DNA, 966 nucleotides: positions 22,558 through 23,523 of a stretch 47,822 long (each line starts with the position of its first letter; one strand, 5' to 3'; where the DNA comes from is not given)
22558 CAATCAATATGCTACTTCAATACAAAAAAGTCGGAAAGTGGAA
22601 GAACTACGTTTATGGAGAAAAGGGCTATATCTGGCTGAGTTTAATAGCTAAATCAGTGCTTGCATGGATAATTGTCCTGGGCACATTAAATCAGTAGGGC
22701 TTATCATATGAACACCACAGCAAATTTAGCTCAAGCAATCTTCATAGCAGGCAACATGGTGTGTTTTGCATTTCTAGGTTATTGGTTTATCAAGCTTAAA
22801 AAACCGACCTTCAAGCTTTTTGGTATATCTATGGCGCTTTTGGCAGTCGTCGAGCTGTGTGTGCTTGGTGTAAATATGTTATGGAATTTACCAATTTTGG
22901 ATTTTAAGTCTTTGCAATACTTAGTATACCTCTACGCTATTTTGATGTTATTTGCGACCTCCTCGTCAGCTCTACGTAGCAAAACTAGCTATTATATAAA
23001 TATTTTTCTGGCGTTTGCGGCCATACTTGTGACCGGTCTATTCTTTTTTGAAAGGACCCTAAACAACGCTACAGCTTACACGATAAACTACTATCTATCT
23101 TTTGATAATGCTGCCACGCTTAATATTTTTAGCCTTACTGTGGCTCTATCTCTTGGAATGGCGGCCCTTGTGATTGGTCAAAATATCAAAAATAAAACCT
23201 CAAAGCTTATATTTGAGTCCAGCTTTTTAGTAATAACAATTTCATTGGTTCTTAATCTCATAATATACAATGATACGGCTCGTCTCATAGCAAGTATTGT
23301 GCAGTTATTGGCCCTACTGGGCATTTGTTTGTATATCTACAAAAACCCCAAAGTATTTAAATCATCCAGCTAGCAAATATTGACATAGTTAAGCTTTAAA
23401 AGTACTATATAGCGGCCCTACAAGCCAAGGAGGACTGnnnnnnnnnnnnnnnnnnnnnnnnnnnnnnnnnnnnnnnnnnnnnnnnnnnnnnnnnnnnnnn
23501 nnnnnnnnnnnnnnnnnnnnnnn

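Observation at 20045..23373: Heliorhodopsin embedded in an all-membrane-protein cluster (K+ channel, TspO, unknown 7-TM partner)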

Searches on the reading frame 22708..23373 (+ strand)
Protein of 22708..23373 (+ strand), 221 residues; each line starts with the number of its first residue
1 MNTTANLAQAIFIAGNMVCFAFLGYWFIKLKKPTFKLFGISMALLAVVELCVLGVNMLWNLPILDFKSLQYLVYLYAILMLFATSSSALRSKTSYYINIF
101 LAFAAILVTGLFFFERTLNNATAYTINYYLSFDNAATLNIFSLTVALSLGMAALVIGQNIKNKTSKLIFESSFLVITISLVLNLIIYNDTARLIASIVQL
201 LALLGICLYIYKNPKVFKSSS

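Call 3: search_protein_families(library=pfam, proteins=[window:22708-23373:+], max_evalue=0.01)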
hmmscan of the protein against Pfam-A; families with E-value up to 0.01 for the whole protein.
window:22708-23373:+ (221 aa): 0 families

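Call 4: search_protein_families(library=ncbifam, proteins=[window:22708-23373:+], max_evalue=0.01)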
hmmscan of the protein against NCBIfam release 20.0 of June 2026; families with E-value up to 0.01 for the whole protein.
window:22708-23373:+ (221 aa): 0 families

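Call 8: find_homologous_proteins(query=window:22708-23370:+, max_evalue=0.001)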
Query window:22708-23370:+ (221 aa): 6 proteins with E <= 0.001 among 1986 candidates.
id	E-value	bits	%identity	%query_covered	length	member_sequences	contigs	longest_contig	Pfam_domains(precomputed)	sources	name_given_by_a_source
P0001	1.1e-126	439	98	100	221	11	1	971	-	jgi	jgi:hypothetical protein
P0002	5.9e-83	296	68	99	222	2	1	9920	-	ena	-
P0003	6.4e-83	296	68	99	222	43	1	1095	-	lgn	-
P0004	6.0e-81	289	67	99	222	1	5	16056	-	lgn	-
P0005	1.4e-72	262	61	92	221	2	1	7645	-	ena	-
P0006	6.2e-52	195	64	68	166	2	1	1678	-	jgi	jgi:hypothetical protein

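Call 11: find_encoding_contigs(protein=P0004, flank=8000, max_places=5)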
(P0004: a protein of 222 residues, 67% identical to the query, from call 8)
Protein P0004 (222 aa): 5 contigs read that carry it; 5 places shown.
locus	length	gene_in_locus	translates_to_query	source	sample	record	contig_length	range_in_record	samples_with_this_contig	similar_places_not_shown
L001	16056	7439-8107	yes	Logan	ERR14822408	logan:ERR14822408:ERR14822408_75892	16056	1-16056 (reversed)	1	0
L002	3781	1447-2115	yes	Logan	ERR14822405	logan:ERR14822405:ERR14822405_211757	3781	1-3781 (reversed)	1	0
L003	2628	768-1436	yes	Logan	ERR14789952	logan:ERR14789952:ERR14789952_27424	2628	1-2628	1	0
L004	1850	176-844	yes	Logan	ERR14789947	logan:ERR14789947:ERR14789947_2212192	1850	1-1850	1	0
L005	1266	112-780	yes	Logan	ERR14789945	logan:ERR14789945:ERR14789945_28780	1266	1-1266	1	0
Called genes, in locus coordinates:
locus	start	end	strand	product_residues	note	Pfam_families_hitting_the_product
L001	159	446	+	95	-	-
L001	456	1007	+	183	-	PF00293:NUDIX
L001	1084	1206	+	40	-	-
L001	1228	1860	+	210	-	PF11139:SfLAP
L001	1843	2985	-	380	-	PF01702:TGT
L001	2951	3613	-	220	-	-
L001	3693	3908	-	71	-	PF24717:DUF7672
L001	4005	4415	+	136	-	-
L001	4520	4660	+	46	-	-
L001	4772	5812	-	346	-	-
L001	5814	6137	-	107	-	PF00520:Ion_trans (weak), PF07885:Ion_trans_2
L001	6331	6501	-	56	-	-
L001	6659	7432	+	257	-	PF18761:Heliorhodopsin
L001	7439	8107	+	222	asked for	-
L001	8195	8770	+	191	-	-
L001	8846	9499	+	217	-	-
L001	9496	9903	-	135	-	PF00173:Cyt-b5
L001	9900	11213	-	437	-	PF01794:Ferric_reduct, PF08022:FAD_binding_8, PF00175:NAD_binding_1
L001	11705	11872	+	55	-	-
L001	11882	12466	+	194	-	PF00990:GGDEF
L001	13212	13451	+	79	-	-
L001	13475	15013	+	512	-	PF11074:DUF2779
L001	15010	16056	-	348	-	?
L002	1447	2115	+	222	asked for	-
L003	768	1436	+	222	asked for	-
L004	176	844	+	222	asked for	-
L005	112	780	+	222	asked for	-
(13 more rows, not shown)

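Call 12: find_encoding_contigs(protein=P0002, flank=8000, max_places=3)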
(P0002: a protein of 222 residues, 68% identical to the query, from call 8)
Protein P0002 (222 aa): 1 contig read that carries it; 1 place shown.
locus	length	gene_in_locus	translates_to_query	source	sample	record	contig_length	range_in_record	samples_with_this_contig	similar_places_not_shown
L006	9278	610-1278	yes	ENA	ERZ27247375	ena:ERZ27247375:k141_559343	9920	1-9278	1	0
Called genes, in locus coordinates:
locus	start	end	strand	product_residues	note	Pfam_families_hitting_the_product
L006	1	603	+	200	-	?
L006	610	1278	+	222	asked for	-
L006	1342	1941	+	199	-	-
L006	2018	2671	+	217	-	-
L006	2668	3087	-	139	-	PF00173:Cyt-b5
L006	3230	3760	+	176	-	-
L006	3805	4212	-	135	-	PF00173:Cyt-b5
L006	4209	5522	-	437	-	PF01794:Ferric_reduct, PF08022:FAD_binding_8, PF00175:NAD_binding_1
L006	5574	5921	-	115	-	-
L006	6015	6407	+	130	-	-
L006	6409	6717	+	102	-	-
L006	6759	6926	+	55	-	-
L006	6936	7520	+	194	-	PF00990:GGDEF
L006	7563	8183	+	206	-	PF06736:TMEM175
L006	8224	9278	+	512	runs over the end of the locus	-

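Call 13: find_encoding_contigs(protein=P0005, flank=8000, max_places=3)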
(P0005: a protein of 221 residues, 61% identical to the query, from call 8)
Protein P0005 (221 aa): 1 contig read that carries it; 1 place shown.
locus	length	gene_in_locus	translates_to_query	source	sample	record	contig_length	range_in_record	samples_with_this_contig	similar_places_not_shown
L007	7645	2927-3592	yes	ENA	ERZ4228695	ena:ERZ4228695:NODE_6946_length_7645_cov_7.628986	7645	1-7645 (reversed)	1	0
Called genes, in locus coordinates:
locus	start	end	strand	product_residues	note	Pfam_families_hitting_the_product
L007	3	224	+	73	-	?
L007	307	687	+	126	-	PF01050:MannoseP_isomer (weak), PF03079:ARD, PF05899:Cupin_3 (weak), PF02311:AraC_binding (weak), PF07883:Cupin_2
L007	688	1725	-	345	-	-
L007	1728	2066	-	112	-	PF00520:Ion_trans (weak), PF07885:Ion_trans_2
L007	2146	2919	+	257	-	PF18761:Heliorhodopsin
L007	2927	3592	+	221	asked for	-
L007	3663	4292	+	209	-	-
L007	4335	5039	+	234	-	-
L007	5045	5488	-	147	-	PF00173:Cyt-b5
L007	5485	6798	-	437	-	PF01794:Ferric_reduct, PF08022:FAD_binding_8, PF00970:FAD_binding_6 (faint), PF00175:NAD_binding_1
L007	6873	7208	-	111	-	-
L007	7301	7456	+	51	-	-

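Call 22: predict_structure(alignment_id=A1)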
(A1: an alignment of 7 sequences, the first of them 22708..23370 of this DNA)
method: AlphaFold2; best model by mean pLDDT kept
length: 221 residues; sequences in the alignment: 7
mean_pLDDT: 73.4   pTM: 0.71
mean pLDDT of the five models: 73.4, 71.8, 69.9, 66.7, 50.9
residues with pLDDT >= 90: 24; 70-90: 116; 50-70: 49; < 50: 32
segments of 3 or more residues with pLDDT < 50: 94-98, 108-116, 121-127
pLDDT, mean of each block of 10 residues (from residue 1): 64 88 90 86 88 66 64 80 72 48 50 46 48 63 81 85 87 87 72 84 91 75 40
secondary structure, 60 per line:
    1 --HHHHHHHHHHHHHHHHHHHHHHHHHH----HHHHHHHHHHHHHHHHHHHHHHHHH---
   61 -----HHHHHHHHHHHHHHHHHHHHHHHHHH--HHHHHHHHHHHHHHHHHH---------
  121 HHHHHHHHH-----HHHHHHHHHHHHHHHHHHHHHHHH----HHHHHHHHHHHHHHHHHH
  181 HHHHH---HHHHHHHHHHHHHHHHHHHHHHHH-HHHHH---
elements in order: H3-28 H33-57 H66-91 H94-111 H121-129 H135-158 H163-185 H189-212 H214-218

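Call 26: search_protein_representatives(alignment_id=A1)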
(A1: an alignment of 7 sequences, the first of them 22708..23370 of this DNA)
Query: 7 sequences, 221 profile positions. Proteins with E-value up to 0.001 (for the whole library): 13; up to 1e-10: 8; up to 1e-30: 5. The best 13 are listed.
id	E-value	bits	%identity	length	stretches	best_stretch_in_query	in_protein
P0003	2.9e-117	406.6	-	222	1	1-221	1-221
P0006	1.0e-79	283.8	-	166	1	57-221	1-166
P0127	1.4e-54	201.6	-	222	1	1-213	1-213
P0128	1.1e-46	175.9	-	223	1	1-215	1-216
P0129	3.7e-38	147.9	-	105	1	1-104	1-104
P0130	3.4e-29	118.6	-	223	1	11-212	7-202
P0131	2.9e-23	99.3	-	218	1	3-207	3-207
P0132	4.5e-13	65.9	-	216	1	2-210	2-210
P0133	7.5e-08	48.9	-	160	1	121-208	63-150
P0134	4.2e-07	46.4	-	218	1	5-212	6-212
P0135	6.5e-06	42.5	-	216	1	10-213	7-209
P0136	6.6e-06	42.5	-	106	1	5-101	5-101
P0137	1.1e-05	41.8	-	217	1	8-214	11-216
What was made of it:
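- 22708..23373 (+): Orphan 7-TM partner protein, 221 aa, N-out/C-in, probably translationally coupled to HeR. Only 13 representatives in 1.84 billion proteins (call 26).
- A full HMMER scan of 1.84 billion representatives gave only 13 family members (call 26). No HeR-independent copy of this subfamily appears in 1.84 billion representatives (call 26).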

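Call 28: fold_search(model_id=the predicted structure, library=pdb)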
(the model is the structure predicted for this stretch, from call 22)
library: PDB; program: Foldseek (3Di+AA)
matches with E <= 10: 409; with E <= 0.001: 0
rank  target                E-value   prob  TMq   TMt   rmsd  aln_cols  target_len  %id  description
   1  9m0d_R                9.2e-02  0.99  0.49  0.44   8.1       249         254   12  Cryo-EM structure of neurotensin receptor 1 in complex with beta-arrestin 1 (released 2025-04-09)
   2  7sk6_A                1.3e-01  0.87  0.34  0.28  10.7       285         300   10  Cryo-EM structure of human ACKR3 in complex with chemokine N-terminal mutant CXCL12_LRHQ and an intracellular Fab (released 2022-07-27)
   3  7ad3_A                1.4e-01  0.99  0.50  0.40   8.0       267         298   11  Class D GPCR Ste2 dimer coupled to two G proteins (released 2020-12-09)
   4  9r23_A                2.4e-01  0.85  0.36  0.35  11.1       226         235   12  Cryo-EM structure of the double mutant H84V/E120G of the flotillin-associated rhodopsin PsFAR in detergent micelle (released 2025-07-23)
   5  4kly_D                2.4e-01  0.77  0.36  0.36   8.3       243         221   11  Crystal structure of a blue-light absorbing proteorhodopsin mutant D97N from HOT75 (released 2013-06-05)
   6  7sk9_A                2.7e-01  0.84  0.39  0.34   8.6       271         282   10  Cryo-EM structure of human ACKR3 in complex with a small molecule partial agonist CCX662, and an intracellular Fab (released 2022-07-27)
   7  8zps_R                2.9e-01  0.93  0.45  0.37   9.6       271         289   12  Cryo-EM structure of prolactin-releasing peptide recognition with Gi (released 2024-09-25)
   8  8wm9_A                3.1e-01  0.72  0.35  0.26  10.5       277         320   10  Fzd4/DEP complex (released 2024-09-11)
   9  9blb_R                3.2e-01  0.87  0.41  0.29   9.1       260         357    8  Human Calcitonin Receptor in Complex with Gs and Cagrilintide Backbone (non-acylated) in bypass conformation (released 2025-04-16)
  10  8xio_A                3.7e-01  0.84  0.43  0.36  11.4       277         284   13  Structure of L797591-SSTR1 G protein complex (released 2024-07-03)
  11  8wrb_R                3.7e-01  0.82  0.41  0.35   9.6       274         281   14  Lysophosphatidylserine receptor GPR34-Gi complex (released 2023-11-08)
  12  8ibv_R                3.8e-01  0.69  0.36  0.32  11.1       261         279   14  Cryo-EM structure of the motilin-bound motilin receptor-Gq protein complex (released 2023-04-12)
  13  7qa8_A                4.2e-01  0.97  0.53  0.42   6.9       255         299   12  Structure of the GPCR dimer Ste2 bound to an antagonist (released 2022-03-16)
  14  9ge2_R                4.2e-01  0.77  0.40  0.33   9.7       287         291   12  Structure of GPR55 in complex with G13 and synthetic agonist ML184 (released 2025-03-05)
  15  8y71_R                4.2e-01  0.75  0.40  0.32   9.0       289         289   11  positive allosteric modulator(BMS986187)-bound delta-opioid receptor-Gi complex (released 2026-01-07)
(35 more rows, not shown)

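Call 29: find_encoding_contigs(protein=P0127, flank=6000, max_places=3)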
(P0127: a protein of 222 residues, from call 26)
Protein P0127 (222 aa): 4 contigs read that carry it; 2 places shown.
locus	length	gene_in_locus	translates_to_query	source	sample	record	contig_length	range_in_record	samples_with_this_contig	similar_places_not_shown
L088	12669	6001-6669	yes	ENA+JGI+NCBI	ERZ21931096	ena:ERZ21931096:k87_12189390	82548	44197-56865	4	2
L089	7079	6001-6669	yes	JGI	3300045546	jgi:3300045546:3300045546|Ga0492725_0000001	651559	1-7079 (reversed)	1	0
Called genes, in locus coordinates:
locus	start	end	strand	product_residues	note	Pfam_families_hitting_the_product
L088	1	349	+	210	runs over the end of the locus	PF11139:SfLAP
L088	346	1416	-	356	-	PF01702:TGT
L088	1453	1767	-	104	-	PF04193:PQ-loop (weak)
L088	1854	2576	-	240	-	-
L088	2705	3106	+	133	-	-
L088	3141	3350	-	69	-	PF24717:DUF7672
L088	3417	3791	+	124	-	PF01050:MannoseP_isomer (weak), PF03079:ARD (weak), PF05899:Cupin_3 (weak), PF02311:AraC_binding (weak), PF07883:Cupin_2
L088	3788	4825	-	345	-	PF06197:DUF998 (weak)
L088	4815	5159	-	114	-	PF00520:Ion_trans (weak), PF07885:Ion_trans_2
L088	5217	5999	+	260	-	PF18761:Heliorhodopsin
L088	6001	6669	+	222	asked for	-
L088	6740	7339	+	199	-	-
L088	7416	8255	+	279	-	-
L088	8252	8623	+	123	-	-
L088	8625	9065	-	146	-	PF00173:Cyt-b5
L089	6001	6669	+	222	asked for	-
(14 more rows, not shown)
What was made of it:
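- On DUF998 (for the 346-aa protein): Homologs are also flagged weak (call 29).
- The whole 15-kb region is collinear across this lineage (SfLAP, TGT, cupin through to ferric reductase; calls 11, 29).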

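Call 30: find_encoding_contigs(protein=P0131, flank=6000, max_places=3)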
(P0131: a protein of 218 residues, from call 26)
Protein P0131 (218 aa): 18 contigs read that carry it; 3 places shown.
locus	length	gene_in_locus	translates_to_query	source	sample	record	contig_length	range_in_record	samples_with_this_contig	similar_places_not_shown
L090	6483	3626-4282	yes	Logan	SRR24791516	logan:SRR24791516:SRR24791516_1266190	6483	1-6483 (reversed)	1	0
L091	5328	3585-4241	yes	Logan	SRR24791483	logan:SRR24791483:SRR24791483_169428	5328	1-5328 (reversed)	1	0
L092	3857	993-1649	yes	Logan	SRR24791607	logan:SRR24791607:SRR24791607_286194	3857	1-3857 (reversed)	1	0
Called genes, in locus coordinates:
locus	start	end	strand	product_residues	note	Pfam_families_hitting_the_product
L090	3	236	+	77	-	?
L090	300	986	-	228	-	-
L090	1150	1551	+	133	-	-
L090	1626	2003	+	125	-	PF01050:MannoseP_isomer (weak), PF07883:Cupin_2, PF02311:AraC_binding (weak), PF03079:ARD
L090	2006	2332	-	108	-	PF00520:Ion_trans (weak), PF07885:Ion_trans_2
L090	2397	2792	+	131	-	PF03073:TspO_MBR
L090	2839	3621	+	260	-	PF18761:Heliorhodopsin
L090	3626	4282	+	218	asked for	-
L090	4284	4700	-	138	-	PF00173:Cyt-b5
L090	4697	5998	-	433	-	PF01794:Ferric_reduct, PF08022:FAD_binding_8, PF00175:NAD_binding_1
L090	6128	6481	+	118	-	?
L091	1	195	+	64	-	?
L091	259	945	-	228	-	-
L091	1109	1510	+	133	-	-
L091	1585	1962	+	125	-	PF01050:MannoseP_isomer (weak), PF07883:Cupin_2, PF02311:AraC_binding (weak), PF03079:ARD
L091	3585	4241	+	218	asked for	-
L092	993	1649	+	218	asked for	-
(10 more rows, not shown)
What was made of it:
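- It also survives loss of the flanking genes in L090: the 346-aa gene and the 196- and 242-aa genes (call 30). Extended synteny across the whole region in all related loci (calls 11-13, 29, 30). The adjacency and the 1-12-nt gap persist in L090 although genes on both sides were lost (call 30).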

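Call 31: find_encoding_contigs(protein=P0134, flank=6000, max_places=3)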
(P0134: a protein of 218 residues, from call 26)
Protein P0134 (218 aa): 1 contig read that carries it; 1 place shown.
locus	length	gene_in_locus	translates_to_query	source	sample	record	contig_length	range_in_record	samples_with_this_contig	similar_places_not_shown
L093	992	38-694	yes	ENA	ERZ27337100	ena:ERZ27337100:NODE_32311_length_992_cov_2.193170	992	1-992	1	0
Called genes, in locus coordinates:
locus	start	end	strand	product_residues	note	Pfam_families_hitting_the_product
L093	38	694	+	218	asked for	-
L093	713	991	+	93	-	?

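Call 32: find_encoding_contigs(protein=P0137, flank=6000, max_places=3)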
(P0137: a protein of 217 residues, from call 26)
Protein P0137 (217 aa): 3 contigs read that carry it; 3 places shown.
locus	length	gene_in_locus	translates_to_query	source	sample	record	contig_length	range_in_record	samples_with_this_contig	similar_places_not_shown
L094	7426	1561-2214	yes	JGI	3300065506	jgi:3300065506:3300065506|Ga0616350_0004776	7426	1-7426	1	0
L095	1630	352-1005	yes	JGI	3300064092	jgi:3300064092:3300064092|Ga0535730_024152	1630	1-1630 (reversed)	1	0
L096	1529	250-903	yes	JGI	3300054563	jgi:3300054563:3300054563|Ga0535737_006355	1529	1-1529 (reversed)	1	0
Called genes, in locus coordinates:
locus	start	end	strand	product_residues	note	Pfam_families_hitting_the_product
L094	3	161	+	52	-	?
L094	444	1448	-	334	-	PF00348:polyprenyl_synt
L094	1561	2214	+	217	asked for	-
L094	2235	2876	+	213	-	PF01553:Acyltransferase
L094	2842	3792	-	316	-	PF01040:UbiA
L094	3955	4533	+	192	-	PF01066:CDP-OH_P_transf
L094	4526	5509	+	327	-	PF00583:Acetyltransf_1 (weak)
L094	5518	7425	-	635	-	?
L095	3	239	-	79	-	?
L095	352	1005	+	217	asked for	-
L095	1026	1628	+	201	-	?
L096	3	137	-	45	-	?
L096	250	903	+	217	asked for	-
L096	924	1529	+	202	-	?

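Call 33: find_encoding_contigs(protein=P0132, flank=6000, max_places=3)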
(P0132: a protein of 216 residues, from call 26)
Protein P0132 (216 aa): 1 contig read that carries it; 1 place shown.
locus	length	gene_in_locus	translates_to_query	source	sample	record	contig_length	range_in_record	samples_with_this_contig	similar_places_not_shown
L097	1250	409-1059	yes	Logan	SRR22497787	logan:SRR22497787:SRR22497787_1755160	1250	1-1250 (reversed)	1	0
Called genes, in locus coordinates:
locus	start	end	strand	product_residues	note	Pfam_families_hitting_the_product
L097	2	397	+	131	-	?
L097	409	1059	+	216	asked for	-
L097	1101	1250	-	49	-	?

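Call 38: find_encoding_contigs(protein=P0135, flank=6000, max_places=3)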
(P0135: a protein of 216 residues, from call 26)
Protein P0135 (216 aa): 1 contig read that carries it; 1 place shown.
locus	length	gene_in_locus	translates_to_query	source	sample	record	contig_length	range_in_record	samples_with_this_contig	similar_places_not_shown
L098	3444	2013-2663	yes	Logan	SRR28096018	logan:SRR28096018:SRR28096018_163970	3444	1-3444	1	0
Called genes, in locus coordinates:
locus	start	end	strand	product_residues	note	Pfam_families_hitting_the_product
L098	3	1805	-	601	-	?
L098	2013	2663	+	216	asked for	-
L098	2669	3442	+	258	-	?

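Call 39: find_encoding_contigs(protein=P0130, flank=6000, max_places=3)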
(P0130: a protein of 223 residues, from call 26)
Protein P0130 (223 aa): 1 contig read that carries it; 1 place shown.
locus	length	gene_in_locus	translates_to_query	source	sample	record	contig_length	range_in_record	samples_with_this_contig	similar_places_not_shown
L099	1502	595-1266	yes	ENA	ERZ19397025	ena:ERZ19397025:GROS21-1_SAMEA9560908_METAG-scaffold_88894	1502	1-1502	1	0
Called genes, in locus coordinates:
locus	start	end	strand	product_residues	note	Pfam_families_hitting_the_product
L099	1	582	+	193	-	?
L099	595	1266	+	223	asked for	-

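Call 42: search_protein_families(library=pfam, proteins=[L099:1-582:+, L098:2669-3442:+, L098:3-1805:-, L093:713-991:+, L095:1026-1628:+, L097:2-397:+, L094:2235-2876:+, L001:13212-13451:+], max_evalue=0.01)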
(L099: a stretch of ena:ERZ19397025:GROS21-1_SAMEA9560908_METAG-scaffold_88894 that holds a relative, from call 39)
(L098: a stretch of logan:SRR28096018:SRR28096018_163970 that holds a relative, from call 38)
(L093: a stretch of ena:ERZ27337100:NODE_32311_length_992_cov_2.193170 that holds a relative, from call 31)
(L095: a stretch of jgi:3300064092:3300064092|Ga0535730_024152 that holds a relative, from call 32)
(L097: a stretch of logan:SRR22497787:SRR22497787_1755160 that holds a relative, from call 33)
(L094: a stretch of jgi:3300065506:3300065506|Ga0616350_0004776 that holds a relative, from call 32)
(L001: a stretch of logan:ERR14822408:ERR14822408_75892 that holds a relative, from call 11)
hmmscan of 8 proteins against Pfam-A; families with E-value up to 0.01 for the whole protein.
L099:1-582:+ (193 aa): 1 family
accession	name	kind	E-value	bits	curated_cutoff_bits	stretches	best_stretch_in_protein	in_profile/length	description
PF18761.7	Heliorhodopsin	-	3.6e-68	229.9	26.7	1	4-188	61-242/242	Heliorhodopsin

L098:2669-3442:+ (258 aa): 1 family
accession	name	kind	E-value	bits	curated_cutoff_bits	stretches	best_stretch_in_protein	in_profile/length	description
PF01040.23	UbiA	-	5.7e-07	29.5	34.2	1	24-254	4-225/250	UbiA prenyltransferase family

L098:3-1805:- (601 aa): 2 families
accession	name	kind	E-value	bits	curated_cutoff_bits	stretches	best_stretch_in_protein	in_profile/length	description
PF01757.29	Acyl_transf_3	-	7.5e-29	101.2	31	1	15-353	2-325/326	Acyltransferase domain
PF19040.6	SGNH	-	3.4e-09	37.2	27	1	425-573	15-161/248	SGNH domain (fused to AT3 domains)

L093:713-991:+ (93 aa): 0 families

L095:1026-1628:+ (201 aa): 1 family
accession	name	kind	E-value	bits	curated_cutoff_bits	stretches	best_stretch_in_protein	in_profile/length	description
PF01553.26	Acyltransferase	-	1e-10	42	23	1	60-175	13-130/132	Acyltransferase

L097:2-397:+ (131 aa): 1 family
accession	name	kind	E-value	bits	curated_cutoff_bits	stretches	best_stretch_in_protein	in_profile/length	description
PF18761.7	Heliorhodopsin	-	3.3e-43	148.2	26.7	1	2-126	120-242/242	Heliorhodopsin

L094:2235-2876:+ (213 aa): 1 family
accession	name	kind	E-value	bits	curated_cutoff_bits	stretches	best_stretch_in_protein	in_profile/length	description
PF01553.26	Acyltransferase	-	1.2e-10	41.7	23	1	60-175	13-130/132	Acyltransferase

L001:13212-13451:+ (79 aa): 0 families

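Call 54: find_related_loci(query=A4, collection=metagenome_contigs, flank=6000)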
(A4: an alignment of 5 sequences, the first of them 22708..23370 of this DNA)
Query A4 (221 aa) in metagenome_contigs; peptide patterns used: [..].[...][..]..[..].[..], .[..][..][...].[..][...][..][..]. (x = any residue, [..] = any of these).
589 stretches matched a pattern; 5 encode a relative of the query (tblastn E <= 1e-3); 5 distinct loci.
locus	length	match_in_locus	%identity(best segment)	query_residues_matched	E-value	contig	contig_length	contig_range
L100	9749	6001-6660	97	1-220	7e-139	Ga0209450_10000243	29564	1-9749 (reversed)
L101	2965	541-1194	69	1-218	5e-97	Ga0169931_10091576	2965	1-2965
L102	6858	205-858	69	1-218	7e-90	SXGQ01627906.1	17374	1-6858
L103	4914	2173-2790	64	1-206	9e-83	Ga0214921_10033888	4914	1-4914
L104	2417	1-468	71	63-218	2e-70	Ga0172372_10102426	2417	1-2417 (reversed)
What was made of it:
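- Tried and rejected: Repeating it with closer sequences found only five further close relatives (call 54).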

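Call 59: search_protein_families(library=pfam, alignment_id=A5, max_evalue=5)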
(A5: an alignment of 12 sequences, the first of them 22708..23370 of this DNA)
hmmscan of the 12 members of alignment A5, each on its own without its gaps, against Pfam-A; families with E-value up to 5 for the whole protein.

A. member 1, window:22708-23370:+ (221 aa): 1 family
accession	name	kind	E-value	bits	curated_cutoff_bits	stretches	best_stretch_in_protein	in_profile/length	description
PF19868.4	DUF6341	-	0.12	12.4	26.4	1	4-32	10-35/50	Family of unknown function (DUF6341)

B. families by the number of members that match (of 12 scanned): 16 families
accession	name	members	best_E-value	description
PF07695.17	7TMR-DISM_7TM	4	0.33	7TM diverse intracellular signalling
PF12670.12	DUF3792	2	0.25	Protein of unknown function (DUF3792)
PF09925.14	DUF2157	1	0.0062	Predicted membrane protein (DUF2157)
PF19053.6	EccD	1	0.016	EccD-like transmembrane domain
PF25266.1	DUF7865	1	0.05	Domain of unknown function (DUF7865)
PF07937.16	DUF1686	1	0.082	Protein of unknown function (DUF1686)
PF19868.4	DUF6341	1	0.12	Family of unknown function (DUF6341)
PF01702.25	TGT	1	0.12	Queuine tRNA-ribosyltransferase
PF11992.13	TgpA_N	1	0.2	TgpA N-terminal domain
PF07457.16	DUF1516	1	0.25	Protein of unknown function (DUF1516)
PF01757.29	Acyl_transf_3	1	0.25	Acyltransferase domain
PF02690.20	Na_Pi_cotrans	1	0.27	Na+/Pi-cotransporter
PF04277.18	OAD_gamma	1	0.35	Oxaloacetate decarboxylase, gamma chain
PF10161.14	DDDD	1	0.56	Putative mitochondrial precursor protein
PF20136.4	DUF6526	1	2.4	Family of unknown function (DUF6526)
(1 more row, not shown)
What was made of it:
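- On 7TMR-DISM_7TM (PF07695): Four of 12 members match, with best E = 0.33, far below significance (call 59)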
